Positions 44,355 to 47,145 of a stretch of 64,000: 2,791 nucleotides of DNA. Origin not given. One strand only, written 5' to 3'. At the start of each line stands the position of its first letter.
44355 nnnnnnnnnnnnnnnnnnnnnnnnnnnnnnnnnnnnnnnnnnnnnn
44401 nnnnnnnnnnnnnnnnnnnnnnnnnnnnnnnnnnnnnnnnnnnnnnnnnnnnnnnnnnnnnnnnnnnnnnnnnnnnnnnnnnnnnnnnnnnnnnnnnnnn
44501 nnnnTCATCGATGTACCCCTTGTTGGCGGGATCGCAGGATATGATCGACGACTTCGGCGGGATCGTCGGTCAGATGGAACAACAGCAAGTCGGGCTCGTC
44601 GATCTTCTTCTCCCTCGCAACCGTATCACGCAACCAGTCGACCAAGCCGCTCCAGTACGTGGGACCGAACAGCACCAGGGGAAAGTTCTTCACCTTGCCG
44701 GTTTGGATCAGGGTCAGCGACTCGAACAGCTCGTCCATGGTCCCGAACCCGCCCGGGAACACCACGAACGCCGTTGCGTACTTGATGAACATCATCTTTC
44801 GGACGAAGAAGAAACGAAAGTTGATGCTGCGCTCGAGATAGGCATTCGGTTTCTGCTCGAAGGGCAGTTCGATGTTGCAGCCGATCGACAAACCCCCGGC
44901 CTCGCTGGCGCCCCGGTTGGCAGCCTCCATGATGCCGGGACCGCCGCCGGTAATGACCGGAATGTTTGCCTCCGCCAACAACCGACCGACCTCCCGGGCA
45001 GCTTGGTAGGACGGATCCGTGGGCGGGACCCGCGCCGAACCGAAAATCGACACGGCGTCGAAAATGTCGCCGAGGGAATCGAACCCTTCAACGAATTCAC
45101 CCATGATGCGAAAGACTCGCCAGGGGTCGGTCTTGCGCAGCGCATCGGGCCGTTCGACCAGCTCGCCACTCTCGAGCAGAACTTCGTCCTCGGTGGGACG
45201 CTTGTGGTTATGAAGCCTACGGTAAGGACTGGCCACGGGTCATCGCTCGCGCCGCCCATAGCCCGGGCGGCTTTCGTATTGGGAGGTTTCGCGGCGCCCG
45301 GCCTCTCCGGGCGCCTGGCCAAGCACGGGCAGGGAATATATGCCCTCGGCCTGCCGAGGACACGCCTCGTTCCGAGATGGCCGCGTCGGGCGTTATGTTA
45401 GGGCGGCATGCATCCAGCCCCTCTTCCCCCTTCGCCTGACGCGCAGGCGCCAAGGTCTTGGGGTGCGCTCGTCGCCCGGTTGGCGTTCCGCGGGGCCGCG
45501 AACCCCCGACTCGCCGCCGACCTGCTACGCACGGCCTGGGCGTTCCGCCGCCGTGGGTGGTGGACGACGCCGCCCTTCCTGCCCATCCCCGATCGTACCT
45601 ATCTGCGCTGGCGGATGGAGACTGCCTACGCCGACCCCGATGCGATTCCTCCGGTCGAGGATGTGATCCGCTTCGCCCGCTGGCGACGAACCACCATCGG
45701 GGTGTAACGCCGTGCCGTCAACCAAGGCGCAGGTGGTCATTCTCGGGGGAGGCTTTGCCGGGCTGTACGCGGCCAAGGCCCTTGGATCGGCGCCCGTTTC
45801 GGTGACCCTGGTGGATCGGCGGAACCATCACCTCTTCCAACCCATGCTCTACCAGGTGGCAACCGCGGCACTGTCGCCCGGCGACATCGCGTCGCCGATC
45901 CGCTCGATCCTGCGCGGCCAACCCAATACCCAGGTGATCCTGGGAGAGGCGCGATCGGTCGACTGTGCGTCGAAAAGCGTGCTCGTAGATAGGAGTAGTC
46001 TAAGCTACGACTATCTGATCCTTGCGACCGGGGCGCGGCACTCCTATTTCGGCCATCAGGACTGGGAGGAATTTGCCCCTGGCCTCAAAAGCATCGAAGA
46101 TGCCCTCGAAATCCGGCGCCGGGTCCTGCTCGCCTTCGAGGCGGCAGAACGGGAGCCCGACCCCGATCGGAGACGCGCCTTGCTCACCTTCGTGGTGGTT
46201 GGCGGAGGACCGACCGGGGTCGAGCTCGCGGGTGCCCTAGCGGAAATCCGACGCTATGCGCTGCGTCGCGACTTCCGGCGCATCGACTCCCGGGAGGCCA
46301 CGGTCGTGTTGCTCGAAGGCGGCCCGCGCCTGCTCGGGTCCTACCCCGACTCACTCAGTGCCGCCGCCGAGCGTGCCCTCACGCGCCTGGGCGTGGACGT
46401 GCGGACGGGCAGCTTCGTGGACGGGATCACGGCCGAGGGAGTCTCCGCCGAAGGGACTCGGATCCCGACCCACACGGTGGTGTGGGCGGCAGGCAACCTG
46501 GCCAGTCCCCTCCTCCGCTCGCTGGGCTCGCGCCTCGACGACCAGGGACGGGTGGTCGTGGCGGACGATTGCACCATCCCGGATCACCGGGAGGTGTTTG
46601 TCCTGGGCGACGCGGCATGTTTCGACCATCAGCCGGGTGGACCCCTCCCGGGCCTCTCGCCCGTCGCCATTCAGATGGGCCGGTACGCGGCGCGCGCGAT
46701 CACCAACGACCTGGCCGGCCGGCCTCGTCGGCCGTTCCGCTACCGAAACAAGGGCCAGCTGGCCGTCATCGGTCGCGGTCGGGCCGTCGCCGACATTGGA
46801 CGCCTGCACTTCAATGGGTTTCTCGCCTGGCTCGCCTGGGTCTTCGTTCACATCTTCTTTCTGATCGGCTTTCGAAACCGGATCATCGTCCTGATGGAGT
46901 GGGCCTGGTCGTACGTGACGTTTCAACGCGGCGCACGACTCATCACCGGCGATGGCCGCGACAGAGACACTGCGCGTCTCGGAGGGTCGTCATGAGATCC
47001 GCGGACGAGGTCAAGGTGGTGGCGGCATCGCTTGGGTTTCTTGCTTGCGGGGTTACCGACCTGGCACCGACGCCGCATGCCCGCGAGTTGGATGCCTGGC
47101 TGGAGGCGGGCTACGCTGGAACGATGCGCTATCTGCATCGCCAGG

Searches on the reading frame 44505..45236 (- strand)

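Call 53: search_protein_families(library=pfam, proteins=[window:44505-45236:-], max_evalue=0.00001)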
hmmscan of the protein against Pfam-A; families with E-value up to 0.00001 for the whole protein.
window:44505-45236:- (243 aa): 2 families
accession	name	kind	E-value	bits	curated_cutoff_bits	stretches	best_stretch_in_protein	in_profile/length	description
PF03641.19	Lysine_decarbox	-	1.5e-34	119.5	27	1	103-232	1-130/131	Possible lysine decarboxylase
PF18306.6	LDcluster4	-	6.3e-18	65.3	26.3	1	62-174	4-114/151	SLOG cluster4 family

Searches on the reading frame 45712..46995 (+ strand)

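Call 53: search_protein_families(library=pfam, proteins=[window:45712-46995:+], max_evalue=0.00001)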
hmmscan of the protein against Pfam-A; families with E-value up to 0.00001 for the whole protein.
window:45712-46995:+ (427 aa): 6 families
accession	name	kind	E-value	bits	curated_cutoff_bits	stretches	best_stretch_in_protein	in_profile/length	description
PF07992.20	Pyr_redox_2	-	1.3e-46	159.8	26.1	1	7-323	2-291/291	Pyridine nucleotide-disulphide oxidoreductase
PF00070.33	Pyr_redox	-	1.3e-13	51.7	22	1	160-244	2-71/82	Pyridine nucleotide-disulphide oxidoreductase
PF22366.1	NDH2_C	-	5.8e-08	33.2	27.7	1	347-400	2-56/62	NDH2 C-terminal domain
PF01494.25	FAD_binding_3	-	2e-06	27.7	22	0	6-40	2-36/349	FAD binding domain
PF13450.12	NAD_binding_8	-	3.2e-06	27.8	21.9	0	10-39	1-30/68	NAD(P)-binding Rossmann-like domain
PF01266.30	DAO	-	5.2e-06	26.7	27.9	0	212-275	148-217/353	FAD dependent oxidoreductase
